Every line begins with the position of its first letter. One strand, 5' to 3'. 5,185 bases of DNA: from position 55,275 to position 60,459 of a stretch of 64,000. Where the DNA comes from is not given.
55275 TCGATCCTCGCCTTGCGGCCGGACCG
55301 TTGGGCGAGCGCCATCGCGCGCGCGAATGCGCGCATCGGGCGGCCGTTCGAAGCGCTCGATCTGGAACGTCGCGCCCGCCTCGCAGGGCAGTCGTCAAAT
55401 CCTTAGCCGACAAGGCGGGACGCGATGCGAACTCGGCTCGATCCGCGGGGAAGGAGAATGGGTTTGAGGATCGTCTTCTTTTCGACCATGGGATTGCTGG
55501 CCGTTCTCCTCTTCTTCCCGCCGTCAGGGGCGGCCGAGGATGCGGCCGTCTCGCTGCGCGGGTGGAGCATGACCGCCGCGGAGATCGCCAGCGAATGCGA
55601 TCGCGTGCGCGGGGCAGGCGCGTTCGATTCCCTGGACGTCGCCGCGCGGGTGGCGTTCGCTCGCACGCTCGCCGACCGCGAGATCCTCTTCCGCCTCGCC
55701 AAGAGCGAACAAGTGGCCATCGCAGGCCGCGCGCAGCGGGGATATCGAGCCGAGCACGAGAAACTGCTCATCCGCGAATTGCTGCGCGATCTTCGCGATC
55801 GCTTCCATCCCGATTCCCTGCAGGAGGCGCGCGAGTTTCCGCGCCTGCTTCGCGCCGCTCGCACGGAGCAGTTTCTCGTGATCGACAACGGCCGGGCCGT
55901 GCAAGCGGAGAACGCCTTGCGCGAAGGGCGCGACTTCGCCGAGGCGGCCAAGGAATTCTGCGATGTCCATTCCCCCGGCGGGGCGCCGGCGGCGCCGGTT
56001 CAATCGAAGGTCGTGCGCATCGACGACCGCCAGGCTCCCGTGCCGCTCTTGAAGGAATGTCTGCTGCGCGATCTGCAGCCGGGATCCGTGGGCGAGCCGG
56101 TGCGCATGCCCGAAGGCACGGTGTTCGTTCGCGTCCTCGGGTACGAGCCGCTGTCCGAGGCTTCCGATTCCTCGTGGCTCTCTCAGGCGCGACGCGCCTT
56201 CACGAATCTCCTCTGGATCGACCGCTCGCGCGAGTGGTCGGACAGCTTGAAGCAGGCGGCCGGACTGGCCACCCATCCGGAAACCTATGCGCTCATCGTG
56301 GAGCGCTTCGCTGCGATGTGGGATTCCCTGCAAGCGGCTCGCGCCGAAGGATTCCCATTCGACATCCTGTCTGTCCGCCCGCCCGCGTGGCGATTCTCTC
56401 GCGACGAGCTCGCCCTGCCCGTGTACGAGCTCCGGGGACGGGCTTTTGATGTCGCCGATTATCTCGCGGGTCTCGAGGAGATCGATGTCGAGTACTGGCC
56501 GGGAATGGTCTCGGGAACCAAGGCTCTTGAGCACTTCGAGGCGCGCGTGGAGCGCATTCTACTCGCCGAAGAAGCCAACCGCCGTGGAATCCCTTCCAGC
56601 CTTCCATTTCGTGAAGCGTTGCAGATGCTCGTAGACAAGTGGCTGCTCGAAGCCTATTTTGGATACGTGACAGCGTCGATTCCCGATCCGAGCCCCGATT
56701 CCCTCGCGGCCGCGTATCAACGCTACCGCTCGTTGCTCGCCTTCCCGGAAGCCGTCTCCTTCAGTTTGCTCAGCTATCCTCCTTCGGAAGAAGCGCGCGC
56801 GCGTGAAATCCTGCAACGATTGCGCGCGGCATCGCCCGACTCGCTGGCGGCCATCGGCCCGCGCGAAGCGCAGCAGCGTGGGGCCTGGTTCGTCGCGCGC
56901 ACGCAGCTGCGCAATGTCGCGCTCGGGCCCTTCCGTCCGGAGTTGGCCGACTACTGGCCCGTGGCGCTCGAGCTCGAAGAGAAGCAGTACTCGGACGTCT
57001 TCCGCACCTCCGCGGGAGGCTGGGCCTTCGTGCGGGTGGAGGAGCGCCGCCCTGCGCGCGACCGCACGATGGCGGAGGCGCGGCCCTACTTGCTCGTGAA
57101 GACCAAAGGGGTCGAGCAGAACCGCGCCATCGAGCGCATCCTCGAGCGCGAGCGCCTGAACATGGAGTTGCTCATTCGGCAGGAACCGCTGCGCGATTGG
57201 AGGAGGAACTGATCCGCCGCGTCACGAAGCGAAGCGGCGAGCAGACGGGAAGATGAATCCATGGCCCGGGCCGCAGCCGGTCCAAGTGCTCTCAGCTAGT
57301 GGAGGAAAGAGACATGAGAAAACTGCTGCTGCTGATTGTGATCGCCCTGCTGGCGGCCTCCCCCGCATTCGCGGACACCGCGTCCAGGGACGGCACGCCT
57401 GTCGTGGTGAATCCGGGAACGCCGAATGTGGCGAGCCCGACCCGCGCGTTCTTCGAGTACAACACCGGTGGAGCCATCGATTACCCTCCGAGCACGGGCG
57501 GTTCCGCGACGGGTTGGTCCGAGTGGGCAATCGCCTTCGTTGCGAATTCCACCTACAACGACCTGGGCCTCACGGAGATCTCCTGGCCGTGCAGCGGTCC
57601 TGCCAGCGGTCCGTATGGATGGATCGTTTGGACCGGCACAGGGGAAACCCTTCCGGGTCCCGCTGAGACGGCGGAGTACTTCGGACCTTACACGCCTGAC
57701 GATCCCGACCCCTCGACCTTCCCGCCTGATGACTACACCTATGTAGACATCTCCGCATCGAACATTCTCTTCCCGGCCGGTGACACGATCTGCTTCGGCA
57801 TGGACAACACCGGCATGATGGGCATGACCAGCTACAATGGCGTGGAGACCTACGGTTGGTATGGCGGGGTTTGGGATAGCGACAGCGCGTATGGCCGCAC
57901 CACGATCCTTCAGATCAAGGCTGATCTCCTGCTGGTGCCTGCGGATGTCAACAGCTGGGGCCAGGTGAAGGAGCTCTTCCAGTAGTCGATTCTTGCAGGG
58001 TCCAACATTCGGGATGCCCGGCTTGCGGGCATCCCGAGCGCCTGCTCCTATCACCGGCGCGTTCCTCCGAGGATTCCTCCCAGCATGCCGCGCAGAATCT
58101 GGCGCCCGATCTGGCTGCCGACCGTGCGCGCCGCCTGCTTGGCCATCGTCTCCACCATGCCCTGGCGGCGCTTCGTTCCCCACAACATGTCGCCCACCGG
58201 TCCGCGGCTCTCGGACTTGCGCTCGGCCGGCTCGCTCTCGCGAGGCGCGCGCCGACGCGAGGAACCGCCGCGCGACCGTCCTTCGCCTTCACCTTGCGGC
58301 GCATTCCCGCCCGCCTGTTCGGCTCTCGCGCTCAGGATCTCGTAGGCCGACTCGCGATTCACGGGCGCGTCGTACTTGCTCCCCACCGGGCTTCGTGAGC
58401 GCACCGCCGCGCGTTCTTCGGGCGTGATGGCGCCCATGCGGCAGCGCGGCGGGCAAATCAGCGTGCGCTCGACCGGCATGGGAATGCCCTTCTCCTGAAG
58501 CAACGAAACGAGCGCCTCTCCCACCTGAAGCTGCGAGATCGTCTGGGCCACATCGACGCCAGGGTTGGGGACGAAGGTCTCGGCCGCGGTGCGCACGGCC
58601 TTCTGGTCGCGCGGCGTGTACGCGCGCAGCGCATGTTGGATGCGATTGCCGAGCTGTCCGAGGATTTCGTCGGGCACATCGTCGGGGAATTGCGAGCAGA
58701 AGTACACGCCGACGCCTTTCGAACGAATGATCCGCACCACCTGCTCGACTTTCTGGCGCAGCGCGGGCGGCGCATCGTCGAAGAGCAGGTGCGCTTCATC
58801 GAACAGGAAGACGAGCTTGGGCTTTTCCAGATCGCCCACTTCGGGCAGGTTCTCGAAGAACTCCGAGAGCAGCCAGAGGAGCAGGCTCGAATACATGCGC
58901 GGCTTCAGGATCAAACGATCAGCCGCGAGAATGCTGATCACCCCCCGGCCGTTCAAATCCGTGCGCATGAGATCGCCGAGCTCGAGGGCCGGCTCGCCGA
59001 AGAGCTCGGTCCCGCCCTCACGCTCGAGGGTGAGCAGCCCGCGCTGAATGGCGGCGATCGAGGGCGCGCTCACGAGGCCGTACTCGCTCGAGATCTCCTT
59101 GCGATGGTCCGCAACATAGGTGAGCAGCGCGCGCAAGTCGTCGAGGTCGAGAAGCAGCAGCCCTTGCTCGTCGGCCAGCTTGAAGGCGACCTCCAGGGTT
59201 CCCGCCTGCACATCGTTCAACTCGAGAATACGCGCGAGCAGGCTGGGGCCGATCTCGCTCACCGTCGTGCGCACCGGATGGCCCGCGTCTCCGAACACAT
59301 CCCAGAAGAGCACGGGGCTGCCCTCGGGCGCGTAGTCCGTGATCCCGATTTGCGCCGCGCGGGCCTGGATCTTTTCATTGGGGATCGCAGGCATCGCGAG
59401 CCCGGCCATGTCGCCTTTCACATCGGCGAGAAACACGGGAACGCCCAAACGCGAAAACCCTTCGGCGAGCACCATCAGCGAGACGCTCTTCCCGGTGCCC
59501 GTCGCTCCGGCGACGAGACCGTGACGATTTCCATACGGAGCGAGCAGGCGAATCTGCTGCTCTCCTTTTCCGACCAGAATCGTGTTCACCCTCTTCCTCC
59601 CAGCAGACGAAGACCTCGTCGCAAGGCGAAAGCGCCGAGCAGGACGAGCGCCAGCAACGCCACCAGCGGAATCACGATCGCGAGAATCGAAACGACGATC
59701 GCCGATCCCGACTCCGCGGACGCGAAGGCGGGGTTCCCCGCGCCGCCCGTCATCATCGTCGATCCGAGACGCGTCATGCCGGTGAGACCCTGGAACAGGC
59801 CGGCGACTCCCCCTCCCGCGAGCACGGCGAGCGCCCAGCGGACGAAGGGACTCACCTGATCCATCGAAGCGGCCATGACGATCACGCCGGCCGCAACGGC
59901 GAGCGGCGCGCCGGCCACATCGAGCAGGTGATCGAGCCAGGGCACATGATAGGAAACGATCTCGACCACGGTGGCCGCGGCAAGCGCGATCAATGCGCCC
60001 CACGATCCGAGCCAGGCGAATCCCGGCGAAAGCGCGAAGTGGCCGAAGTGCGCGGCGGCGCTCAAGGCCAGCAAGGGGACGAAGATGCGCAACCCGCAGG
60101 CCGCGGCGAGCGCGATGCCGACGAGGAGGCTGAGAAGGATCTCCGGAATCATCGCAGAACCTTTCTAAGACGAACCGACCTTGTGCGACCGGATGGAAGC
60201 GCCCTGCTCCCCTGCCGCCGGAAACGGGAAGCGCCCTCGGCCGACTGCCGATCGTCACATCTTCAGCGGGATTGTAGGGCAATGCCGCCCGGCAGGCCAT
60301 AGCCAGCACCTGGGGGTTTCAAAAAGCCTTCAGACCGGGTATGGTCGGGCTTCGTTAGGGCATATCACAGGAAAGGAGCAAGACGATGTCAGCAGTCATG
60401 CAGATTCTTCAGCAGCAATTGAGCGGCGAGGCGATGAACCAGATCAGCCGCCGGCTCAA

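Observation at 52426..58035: Duplicated cassette (conserved leader + small secreted Thr/Gly/Pro-rich protein + identical hairpin terminator) bracketing a DUF2723/TMEM260-like GT-C membrane protein and a PpiC chaperone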

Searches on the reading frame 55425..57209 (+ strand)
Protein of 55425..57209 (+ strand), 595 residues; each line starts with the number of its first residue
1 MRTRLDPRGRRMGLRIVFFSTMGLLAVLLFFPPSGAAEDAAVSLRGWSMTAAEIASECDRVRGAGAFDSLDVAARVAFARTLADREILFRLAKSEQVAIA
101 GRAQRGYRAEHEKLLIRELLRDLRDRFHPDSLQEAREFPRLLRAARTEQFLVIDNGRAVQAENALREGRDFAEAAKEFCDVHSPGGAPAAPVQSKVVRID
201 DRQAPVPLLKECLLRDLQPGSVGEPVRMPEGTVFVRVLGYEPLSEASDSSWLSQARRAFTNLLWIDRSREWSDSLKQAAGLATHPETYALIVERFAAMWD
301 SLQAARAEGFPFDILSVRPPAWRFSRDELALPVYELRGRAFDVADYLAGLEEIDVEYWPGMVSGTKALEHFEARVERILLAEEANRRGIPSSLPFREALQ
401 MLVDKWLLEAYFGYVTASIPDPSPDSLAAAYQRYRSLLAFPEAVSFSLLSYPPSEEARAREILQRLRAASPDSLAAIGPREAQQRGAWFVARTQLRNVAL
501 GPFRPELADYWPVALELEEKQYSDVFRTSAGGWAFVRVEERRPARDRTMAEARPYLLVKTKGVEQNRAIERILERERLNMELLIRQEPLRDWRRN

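Call 6: search_protein_families(library=pfam, proteins=[window:55425-57209:+], max_evalue=0.01)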
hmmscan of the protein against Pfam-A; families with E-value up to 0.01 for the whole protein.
window:55425-57209:+ (595 aa): 1 family
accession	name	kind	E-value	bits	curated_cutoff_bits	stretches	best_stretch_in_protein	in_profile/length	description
PF13145.12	Rotamase_2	-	2e-16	61.3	27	1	422-554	1-121/121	PPIC-type PPIASE domain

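Call 10: search_protein_families(library=ncbifam, proteins=[window:55425-57209:+], max_evalue=1)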
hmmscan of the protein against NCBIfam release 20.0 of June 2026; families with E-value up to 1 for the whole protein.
window:55425-57209:+ (595 aa): 0 families

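Call 72: search_solved_structures(query=window:55425-57209:+, max_evalue=0.01)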
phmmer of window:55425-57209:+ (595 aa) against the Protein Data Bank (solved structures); distinct sequences matched with E-value up to 0.01: 0.

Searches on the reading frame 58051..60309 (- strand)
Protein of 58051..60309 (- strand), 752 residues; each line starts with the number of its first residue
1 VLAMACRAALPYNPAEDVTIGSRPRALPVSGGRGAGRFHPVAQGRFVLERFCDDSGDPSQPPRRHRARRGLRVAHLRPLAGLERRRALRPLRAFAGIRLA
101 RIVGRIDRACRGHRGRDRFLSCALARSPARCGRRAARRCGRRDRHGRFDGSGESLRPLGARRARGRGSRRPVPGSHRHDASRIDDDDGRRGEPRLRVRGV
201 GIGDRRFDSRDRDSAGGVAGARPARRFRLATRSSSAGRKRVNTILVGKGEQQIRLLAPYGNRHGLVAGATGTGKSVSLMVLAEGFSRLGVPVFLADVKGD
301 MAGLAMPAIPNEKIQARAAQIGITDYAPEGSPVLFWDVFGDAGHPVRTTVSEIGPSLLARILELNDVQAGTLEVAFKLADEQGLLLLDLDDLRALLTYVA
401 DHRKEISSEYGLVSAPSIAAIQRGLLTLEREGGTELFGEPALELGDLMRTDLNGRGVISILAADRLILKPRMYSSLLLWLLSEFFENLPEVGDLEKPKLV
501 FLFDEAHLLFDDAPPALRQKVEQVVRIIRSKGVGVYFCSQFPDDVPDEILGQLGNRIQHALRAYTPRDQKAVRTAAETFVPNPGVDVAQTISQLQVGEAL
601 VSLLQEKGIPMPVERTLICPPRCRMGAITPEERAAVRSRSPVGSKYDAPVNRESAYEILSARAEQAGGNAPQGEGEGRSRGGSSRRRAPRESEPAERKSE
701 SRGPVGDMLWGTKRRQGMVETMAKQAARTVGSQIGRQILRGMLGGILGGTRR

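Call 6: search_protein_families(library=pfam, proteins=[window:58051-60309:-], max_evalue=0.01)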
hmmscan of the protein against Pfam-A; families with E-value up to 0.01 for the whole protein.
window:58051-60309:- (752 aa): 5 families
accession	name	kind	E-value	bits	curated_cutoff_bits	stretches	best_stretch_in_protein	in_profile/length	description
PF05872.18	HerA_C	-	4.7e-213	708.8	22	1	246-752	6-502/502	Helicase HerA-like C-terminal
PF01935.23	DUF87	-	6e-05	23.7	23.2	1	261-434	23-175/220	Helicase HerA, central domain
PF12846.13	AAA_10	-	0.00034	20.2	27.5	0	474-561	219-299/362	AAA-like domain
PF01580.24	FtsK_SpoIIIE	-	0.0011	19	24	1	261-281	38-59/221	FtsK/SpoIIIE family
PF09848.15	SLFN-g3_helicase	-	0.0089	15.8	24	0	495-538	77-121/354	Schlafen group 3, DNA/RNA helicase domain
